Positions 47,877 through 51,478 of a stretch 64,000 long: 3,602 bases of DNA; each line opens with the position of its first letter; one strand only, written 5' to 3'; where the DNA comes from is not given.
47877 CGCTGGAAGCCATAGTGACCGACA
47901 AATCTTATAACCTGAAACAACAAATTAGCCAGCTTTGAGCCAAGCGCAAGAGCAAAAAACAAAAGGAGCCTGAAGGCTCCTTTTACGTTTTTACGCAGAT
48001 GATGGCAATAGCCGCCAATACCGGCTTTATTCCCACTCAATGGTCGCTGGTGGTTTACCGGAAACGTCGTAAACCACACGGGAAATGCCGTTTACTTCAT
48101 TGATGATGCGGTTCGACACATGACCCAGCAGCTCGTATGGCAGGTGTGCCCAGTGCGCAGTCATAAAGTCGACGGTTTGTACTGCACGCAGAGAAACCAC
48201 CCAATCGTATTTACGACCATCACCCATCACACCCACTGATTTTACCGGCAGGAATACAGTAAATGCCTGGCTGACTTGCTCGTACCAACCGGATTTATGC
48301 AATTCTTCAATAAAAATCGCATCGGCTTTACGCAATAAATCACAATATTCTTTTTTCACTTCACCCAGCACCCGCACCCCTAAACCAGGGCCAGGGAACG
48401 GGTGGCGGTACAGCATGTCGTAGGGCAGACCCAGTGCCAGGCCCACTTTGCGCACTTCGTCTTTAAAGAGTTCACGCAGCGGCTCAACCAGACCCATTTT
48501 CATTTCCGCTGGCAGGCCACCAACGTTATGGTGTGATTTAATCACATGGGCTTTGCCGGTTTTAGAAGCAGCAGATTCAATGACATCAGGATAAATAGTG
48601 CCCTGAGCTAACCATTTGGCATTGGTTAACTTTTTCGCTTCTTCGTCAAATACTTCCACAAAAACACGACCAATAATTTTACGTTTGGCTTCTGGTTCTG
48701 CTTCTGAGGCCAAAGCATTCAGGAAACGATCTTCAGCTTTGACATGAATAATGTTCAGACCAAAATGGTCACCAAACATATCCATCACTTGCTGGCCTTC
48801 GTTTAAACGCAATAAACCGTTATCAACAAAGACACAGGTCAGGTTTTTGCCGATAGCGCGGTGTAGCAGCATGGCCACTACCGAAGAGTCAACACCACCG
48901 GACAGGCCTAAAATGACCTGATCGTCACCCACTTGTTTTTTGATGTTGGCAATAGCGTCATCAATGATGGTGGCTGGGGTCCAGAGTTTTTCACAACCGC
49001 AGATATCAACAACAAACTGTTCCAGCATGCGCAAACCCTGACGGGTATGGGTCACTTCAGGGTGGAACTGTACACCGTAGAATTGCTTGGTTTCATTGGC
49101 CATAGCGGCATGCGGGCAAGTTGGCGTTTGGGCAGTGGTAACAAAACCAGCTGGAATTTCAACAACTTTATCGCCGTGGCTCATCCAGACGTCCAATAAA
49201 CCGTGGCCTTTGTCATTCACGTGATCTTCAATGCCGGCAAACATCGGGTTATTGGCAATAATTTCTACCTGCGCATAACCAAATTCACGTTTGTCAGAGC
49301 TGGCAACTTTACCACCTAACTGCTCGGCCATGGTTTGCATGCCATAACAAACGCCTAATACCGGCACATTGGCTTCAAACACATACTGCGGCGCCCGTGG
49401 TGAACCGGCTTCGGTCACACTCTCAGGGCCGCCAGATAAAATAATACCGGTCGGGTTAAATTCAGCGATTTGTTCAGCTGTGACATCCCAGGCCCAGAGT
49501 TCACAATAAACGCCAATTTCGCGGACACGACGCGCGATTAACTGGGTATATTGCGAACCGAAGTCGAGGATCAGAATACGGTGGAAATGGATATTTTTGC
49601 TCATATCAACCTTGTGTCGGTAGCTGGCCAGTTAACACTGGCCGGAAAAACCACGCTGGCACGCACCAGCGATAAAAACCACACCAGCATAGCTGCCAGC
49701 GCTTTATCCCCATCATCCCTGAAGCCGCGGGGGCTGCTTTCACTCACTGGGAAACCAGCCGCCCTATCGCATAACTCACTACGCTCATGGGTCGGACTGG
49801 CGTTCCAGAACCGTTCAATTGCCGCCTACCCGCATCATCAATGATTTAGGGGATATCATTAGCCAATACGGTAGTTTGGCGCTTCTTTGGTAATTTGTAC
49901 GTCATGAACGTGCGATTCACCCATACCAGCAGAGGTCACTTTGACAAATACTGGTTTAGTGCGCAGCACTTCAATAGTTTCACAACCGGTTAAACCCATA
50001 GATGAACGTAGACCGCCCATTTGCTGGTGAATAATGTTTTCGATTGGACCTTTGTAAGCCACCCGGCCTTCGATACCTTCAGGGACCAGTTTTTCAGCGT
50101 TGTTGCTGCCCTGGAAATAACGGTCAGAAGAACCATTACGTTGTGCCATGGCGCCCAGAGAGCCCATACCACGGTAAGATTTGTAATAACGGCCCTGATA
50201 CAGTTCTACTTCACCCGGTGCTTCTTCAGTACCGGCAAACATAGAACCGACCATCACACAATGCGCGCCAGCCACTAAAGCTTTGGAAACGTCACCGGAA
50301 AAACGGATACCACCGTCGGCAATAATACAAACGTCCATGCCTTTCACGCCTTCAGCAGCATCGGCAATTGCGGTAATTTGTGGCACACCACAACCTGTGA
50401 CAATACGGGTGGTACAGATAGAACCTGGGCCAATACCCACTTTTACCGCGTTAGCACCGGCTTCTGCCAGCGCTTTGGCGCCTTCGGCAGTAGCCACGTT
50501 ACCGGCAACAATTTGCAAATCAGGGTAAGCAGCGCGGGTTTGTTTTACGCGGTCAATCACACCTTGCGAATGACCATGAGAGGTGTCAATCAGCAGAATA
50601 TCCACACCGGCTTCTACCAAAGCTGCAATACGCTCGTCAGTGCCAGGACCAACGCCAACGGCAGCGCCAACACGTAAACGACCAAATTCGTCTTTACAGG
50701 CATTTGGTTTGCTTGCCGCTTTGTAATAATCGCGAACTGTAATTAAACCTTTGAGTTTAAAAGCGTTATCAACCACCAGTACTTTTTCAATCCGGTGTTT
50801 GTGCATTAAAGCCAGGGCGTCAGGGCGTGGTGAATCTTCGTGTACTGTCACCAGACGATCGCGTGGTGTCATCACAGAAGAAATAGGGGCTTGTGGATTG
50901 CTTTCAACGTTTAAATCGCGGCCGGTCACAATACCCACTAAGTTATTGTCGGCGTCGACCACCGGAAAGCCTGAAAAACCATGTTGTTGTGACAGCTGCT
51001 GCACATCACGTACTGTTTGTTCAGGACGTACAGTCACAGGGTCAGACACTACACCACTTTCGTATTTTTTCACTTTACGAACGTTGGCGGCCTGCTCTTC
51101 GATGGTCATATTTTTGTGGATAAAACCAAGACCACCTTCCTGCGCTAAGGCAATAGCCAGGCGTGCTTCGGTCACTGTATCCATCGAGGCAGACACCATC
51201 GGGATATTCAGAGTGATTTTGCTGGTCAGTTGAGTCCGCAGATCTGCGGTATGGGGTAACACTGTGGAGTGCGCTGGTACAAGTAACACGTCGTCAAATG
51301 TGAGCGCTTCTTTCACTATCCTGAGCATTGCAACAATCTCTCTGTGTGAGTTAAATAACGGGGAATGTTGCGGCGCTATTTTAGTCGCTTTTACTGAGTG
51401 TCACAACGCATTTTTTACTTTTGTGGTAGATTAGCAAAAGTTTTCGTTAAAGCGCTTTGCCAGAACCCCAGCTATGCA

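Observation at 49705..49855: ERIC-like element with mutually complementary insertions in both arms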

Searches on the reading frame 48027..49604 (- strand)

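Call 66: search_protein_families(library=ncbifam, proteins=[window:48027-49604:-], max_evalue=1e-20)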
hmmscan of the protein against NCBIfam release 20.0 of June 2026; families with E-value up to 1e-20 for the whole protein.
window:48027-49604:- (525 aa): 4 families
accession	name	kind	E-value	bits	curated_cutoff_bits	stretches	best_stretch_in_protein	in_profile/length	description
NF000848.1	PRK00074.1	equivalog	1.1e-250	832.6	400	1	10-525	1-512/512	glutamine-hydrolyzing GMP synthase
TIGR00884.1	guaA_Cterm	equivalog_domain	5.7e-152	505.4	338.75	1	213-525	2-310/310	glutamine-hydrolyzing GMP synthase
TIGR00888.1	guaA_Nterm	equivalog_domain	1.1e-82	276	172.15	1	10-205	1-188/188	glutamine-hydrolyzing GMP synthase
NF001975.0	PRK00758.1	equivalog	2.8e-49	167.2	198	1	9-202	3-182/185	GMP synthase subunit A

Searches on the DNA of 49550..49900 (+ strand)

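Call 12: search_dna_similar(query=window:49705-49855:+, collection=ecoli_genomes, mode=distant, max_evalue=0.01, max_rows=10)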
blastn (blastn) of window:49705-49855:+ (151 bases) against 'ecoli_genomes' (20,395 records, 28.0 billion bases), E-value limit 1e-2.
No match.

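Call 67: search_rna_families(source=window, start=49550, end=49900, threshold=evalue, max_evalue=1)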
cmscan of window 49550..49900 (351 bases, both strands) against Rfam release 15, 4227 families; matches with E-value up to 1: 1.
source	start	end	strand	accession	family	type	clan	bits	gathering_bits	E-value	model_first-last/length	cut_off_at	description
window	49713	49856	-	RF02818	V_AS5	Gene; antisense;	-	22.2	96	0.021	1-129/129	no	Vibrio RNA AS5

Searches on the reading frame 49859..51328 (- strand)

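Call 66: search_protein_families(library=ncbifam, proteins=[window:49859-51328:-], max_evalue=1e-20)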
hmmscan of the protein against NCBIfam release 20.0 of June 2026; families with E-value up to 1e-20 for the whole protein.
window:49859-51328:- (489 aa): 11 families
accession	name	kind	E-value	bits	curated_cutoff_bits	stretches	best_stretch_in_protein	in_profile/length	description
TIGR01302.1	IMP_dehydrog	equivalog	2.6e-188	626.5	481.5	1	8-456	1-449/450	IMP dehydrogenase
NF005311.0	PRK06843.1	equivalog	7.8e-130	433.4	779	2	205-477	125-400/404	inosine 5-monophosphate dehydrogenase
NF005869.0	PRK07807.1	equivalog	2e-97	327.2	549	1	7-473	11-473/479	GuaB1 family IMP dehydrogenase-related protein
NF052358.1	GMPRedGuaB1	equivalog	9e-96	321.9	675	1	6-471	10-471/479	GMP reductase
NF005493.0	PRK07107.1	equivalog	3.8e-93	312.7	585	1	7-482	8-496/502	IMP dehydrogenase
TIGR01303.1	IMP_DH_rel_1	equivalog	5.3e-87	292.7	562.75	1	8-473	11-471/475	GuaB1 family IMP dehydrogenase-related protein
NF003470.0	PRK05096.1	equivalog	1.5e-58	198.7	397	1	222-465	101-337/347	GMP reductase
TIGR01305.1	GMP_reduct_1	equivalog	6.2e-55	186.6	492.15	1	241-466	121-337/343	GMP reductase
NF003966.0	PRK05458.1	equivalog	1.6e-48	165.7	344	1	223-459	92-313/327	GMP reductase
TIGR01306.1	GMP_reduct_2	equivalog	1.9e-43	149.2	465.65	1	235-458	100-308/321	GMP reductase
TIGR01304.1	IMP_DH_rel_2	equivalog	2.7e-32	112.4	342.1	1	222-373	132-295/365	GuaB3 family IMP dehydrogenase-related protein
